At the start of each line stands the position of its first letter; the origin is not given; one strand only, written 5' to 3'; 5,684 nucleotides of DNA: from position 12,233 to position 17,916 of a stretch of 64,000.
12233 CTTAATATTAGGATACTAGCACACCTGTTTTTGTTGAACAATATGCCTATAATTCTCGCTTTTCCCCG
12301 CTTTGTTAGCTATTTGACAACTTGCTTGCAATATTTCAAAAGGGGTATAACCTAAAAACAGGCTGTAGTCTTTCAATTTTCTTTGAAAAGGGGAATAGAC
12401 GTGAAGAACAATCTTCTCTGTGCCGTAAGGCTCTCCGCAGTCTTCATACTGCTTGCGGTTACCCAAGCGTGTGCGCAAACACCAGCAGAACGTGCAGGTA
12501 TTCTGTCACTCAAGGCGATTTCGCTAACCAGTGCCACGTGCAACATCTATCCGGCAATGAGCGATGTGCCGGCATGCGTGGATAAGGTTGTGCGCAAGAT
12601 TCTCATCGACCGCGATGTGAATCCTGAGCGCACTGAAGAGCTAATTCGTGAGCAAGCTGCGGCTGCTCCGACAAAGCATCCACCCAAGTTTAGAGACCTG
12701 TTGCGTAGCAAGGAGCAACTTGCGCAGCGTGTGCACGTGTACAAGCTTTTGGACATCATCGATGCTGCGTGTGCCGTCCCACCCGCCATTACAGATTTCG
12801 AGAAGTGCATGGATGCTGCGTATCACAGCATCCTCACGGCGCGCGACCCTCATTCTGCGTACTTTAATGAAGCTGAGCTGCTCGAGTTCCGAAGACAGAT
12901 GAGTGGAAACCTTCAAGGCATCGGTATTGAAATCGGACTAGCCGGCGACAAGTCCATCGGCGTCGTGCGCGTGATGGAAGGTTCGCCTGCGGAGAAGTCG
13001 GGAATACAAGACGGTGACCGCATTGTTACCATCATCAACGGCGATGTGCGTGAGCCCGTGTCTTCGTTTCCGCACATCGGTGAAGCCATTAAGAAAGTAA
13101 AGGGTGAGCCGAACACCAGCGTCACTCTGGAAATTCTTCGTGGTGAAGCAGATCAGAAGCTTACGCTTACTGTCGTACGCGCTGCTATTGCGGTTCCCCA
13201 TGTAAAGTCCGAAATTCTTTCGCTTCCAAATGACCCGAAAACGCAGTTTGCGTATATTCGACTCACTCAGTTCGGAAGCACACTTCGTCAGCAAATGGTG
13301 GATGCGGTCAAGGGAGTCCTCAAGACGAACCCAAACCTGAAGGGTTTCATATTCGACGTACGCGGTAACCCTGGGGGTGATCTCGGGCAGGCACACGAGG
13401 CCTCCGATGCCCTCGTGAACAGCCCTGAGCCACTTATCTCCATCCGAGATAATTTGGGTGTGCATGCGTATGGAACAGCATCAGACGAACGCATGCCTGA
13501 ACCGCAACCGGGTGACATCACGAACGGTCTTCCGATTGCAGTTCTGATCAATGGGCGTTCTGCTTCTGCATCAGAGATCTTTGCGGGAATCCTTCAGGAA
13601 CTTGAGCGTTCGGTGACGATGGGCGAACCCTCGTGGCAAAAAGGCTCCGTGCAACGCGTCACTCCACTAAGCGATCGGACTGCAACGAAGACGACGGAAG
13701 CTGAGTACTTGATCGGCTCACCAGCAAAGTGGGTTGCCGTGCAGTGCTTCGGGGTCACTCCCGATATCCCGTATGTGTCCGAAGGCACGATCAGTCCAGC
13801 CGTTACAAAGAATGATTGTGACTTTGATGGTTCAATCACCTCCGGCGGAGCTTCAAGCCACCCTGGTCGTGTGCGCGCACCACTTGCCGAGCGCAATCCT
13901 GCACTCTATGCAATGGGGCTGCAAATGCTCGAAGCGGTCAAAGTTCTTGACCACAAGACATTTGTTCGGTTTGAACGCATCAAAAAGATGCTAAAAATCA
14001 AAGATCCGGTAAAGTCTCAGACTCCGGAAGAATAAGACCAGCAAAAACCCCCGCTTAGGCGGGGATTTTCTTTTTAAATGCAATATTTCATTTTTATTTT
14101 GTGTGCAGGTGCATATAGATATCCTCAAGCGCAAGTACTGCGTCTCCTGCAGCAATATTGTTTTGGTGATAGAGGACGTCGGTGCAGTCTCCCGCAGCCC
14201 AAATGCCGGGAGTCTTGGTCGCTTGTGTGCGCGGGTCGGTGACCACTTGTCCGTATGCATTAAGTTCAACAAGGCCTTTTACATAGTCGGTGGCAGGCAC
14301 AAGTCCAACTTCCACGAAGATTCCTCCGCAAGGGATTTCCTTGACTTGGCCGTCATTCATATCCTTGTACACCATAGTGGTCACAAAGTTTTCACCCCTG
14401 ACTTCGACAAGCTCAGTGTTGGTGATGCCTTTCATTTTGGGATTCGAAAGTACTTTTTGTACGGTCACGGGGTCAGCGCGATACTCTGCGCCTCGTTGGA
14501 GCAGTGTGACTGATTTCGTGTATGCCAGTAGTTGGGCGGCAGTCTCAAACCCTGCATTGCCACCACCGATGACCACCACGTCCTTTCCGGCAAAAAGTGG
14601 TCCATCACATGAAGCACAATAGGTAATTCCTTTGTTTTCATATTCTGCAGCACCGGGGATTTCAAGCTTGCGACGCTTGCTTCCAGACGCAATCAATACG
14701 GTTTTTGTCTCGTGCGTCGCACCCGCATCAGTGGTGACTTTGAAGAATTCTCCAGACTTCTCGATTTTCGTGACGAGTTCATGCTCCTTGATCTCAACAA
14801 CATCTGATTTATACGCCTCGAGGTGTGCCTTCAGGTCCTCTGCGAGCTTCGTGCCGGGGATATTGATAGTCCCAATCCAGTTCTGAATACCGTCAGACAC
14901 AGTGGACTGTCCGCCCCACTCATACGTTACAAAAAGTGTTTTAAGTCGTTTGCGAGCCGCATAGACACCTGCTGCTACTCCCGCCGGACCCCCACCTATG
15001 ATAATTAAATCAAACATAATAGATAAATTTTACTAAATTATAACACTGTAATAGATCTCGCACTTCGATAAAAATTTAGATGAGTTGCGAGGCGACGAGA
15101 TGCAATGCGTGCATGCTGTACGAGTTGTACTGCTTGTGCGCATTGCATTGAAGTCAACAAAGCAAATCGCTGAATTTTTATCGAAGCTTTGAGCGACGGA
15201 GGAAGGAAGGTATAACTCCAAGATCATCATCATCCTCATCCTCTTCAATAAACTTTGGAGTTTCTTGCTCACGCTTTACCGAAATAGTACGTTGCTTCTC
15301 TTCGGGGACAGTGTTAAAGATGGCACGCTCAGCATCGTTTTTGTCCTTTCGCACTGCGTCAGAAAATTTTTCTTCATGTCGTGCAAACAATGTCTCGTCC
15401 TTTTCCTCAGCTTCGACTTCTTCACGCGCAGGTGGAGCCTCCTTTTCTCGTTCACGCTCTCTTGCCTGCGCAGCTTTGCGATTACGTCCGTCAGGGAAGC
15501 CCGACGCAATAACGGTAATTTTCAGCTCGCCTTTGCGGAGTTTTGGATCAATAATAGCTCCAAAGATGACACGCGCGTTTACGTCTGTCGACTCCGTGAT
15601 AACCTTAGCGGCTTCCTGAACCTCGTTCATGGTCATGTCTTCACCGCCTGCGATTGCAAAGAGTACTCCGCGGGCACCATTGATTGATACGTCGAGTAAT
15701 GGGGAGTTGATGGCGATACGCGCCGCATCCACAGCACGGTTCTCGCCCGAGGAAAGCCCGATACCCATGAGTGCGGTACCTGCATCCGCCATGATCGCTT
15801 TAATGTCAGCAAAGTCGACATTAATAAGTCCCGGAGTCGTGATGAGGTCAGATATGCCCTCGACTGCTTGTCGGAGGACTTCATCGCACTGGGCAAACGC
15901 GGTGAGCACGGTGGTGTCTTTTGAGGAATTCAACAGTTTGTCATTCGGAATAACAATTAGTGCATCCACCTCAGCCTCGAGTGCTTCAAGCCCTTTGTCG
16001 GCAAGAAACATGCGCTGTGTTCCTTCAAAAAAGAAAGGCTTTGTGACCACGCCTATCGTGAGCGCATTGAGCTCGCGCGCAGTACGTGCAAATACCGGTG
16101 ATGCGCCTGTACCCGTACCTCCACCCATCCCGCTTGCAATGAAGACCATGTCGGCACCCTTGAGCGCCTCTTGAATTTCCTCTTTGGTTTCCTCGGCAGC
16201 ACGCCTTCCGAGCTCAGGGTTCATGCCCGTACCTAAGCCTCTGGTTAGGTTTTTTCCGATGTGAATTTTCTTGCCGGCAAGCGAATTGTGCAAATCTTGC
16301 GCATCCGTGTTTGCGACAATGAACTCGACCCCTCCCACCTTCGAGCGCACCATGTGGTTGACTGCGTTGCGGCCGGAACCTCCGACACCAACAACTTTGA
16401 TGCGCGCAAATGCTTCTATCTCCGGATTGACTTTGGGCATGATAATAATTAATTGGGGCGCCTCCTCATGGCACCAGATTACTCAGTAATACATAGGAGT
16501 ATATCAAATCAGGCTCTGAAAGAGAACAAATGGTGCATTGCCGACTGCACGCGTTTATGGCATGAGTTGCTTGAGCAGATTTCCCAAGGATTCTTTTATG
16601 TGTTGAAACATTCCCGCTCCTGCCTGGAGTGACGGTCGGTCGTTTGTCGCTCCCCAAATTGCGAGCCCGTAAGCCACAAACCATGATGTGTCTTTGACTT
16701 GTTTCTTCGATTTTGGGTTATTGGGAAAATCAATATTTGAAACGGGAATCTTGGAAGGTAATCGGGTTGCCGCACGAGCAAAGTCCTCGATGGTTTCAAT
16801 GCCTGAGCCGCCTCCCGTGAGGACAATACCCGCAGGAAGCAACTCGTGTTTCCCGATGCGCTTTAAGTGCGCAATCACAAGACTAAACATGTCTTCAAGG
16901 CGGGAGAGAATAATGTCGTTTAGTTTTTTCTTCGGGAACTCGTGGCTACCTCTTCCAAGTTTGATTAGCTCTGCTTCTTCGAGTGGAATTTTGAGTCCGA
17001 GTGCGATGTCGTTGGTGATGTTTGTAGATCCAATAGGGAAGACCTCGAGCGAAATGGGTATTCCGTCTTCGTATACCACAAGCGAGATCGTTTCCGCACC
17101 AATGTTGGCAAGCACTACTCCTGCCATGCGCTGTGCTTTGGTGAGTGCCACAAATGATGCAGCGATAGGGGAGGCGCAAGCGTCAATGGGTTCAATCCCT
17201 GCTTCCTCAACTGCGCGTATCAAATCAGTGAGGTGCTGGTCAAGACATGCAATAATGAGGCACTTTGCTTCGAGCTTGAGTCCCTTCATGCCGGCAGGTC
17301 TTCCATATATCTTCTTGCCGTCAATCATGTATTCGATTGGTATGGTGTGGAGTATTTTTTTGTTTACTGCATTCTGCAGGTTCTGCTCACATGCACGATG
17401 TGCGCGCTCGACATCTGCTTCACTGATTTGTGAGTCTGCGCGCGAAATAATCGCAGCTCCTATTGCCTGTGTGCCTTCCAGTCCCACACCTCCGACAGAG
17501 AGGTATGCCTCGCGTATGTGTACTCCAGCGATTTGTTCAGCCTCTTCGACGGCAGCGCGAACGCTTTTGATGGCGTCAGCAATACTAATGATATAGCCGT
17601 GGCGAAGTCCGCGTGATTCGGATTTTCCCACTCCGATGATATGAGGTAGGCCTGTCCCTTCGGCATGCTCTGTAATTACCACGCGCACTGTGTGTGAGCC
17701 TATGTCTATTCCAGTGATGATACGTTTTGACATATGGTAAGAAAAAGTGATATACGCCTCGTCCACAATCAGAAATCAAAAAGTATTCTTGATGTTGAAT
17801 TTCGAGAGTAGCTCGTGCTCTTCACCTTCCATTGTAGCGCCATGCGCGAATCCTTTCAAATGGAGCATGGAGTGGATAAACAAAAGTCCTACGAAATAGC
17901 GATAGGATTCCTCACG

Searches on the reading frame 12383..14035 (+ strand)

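Call 15: search_protein_families(library=pfam, proteins=[window:12383-14035:+], max_evalue=0.00001)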
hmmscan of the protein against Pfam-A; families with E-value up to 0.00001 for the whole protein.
window:12383-14035:+ (550 aa): 4 families
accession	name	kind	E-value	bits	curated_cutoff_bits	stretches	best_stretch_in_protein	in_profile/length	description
PF03572.23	Peptidase_S41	-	2e-32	112.5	24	1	289-463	2-164/165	Peptidase family S41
PF17820.7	PDZ_6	-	3.5e-09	36.7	27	1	194-253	2-54/54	PDZ domain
PF00595.29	PDZ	-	2.3e-08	34.7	23.2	1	173-251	6-80/81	PDZ domain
PF13180.12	PDZ_2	-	2.6e-07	31.3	27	1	180-264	3-80/80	PDZ domain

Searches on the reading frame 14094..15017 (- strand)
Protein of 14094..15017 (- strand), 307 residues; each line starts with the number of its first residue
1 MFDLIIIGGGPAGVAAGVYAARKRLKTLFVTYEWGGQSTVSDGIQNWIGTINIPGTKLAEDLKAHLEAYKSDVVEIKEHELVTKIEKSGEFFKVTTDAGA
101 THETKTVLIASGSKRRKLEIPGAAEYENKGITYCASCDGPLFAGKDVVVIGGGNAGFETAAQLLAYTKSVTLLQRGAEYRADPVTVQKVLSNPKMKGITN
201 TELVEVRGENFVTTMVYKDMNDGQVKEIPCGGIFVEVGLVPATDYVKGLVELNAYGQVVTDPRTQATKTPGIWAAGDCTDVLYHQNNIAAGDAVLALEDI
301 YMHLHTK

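Call 68: search_protein_families(library=pfam, proteins=[window:14094-15017:-], max_evalue=0.00001)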
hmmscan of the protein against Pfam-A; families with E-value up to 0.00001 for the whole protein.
window:14094-15017:- (307 aa): 8 families
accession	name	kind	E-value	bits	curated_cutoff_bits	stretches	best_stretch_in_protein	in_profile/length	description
PF07992.20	Pyr_redox_2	-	3.8e-42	145.1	26.1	1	2-285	1-283/291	Pyridine nucleotide-disulphide oxidoreductase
PF13738.12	Pyr_redox_3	-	2.7e-27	96.3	30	1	70-276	92-305/305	Pyridine nucleotide-disulphide oxidoreductase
PF00890.30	FAD_binding_2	-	4.6e-13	49.6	20.4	0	3-82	1-80/414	FAD binding domain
PF03486.20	HI0933_like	-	2.4e-11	44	50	0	146-177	2-33/244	HI0933-like protein Rossmann domain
PF01134.28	GIDA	-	3.6e-10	39.9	22.1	0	146-204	1-53/391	Glucose inhibited division protein A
PF01266.30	DAO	-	2.2e-08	34.5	27.9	0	146-177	1-32/353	FAD dependent oxidoreductase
PF12831.13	FAD_oxidored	-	3e-08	33.8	27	1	3-40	1-40/416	FAD dependent oxidoreductase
PF00070.33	Pyr_redox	-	4.8e-08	33.8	22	1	147-210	2-70/82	Pyridine nucleotide-disulphide oxidoreductase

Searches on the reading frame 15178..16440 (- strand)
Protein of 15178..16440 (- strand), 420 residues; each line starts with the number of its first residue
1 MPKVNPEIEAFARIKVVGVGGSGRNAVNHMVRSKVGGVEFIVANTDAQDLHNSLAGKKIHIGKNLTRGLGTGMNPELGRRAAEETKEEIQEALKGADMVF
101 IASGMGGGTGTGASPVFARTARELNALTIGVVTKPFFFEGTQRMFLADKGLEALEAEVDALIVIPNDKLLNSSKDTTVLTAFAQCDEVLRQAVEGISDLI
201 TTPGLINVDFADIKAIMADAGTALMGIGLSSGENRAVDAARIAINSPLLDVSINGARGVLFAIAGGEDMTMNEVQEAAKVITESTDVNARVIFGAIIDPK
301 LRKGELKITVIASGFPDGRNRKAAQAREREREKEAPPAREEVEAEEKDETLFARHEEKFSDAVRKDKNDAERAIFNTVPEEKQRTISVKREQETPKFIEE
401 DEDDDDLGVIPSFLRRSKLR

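Call 15: search_protein_families(library=pfam, proteins=[window:15178-16440:-], max_evalue=0.00001)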
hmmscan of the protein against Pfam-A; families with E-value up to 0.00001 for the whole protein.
window:15178-16440:- (420 aa): 2 families
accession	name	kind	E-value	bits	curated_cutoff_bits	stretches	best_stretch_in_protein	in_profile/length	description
PF00091.31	Tubulin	-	1.9e-47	162.4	33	1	13-172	1-188/190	Tubulin/FtsZ family, GTPase domain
PF12327.13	FtsZ_C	-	1.3e-31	109.2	27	1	221-315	1-94/95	FtsZ family, C-terminal domain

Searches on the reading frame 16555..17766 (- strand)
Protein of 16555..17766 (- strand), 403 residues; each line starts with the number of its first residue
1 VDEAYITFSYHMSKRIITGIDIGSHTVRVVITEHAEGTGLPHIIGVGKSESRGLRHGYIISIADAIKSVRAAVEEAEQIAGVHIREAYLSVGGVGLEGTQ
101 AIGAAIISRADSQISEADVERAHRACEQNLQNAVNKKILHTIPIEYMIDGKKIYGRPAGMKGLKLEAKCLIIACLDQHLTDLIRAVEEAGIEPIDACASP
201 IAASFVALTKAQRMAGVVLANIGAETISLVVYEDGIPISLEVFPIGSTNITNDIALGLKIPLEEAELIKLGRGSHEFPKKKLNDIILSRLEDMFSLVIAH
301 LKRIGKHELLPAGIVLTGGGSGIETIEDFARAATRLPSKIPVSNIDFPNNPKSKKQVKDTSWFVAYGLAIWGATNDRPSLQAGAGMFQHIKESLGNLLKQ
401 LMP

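Call 68: search_protein_families(library=pfam, proteins=[window:16555-17766:-], max_evalue=0.00001)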
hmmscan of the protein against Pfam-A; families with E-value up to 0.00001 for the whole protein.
window:16555-17766:- (403 aa): 3 families
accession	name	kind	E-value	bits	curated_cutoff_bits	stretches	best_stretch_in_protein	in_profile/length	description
PF14450.12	FtsA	-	7.7e-25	88.1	31.8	1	218-353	1-114/127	Cell division protein FtsA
PF02491.25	SHS2_FTSA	-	6.9e-13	49.2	25.4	1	102-172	10-78/79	SHS2 domain inserted in FTSA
PF11104.14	PilM_2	-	6e-10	39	27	1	166-370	125-337/340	Type IV pilus assembly protein PilM;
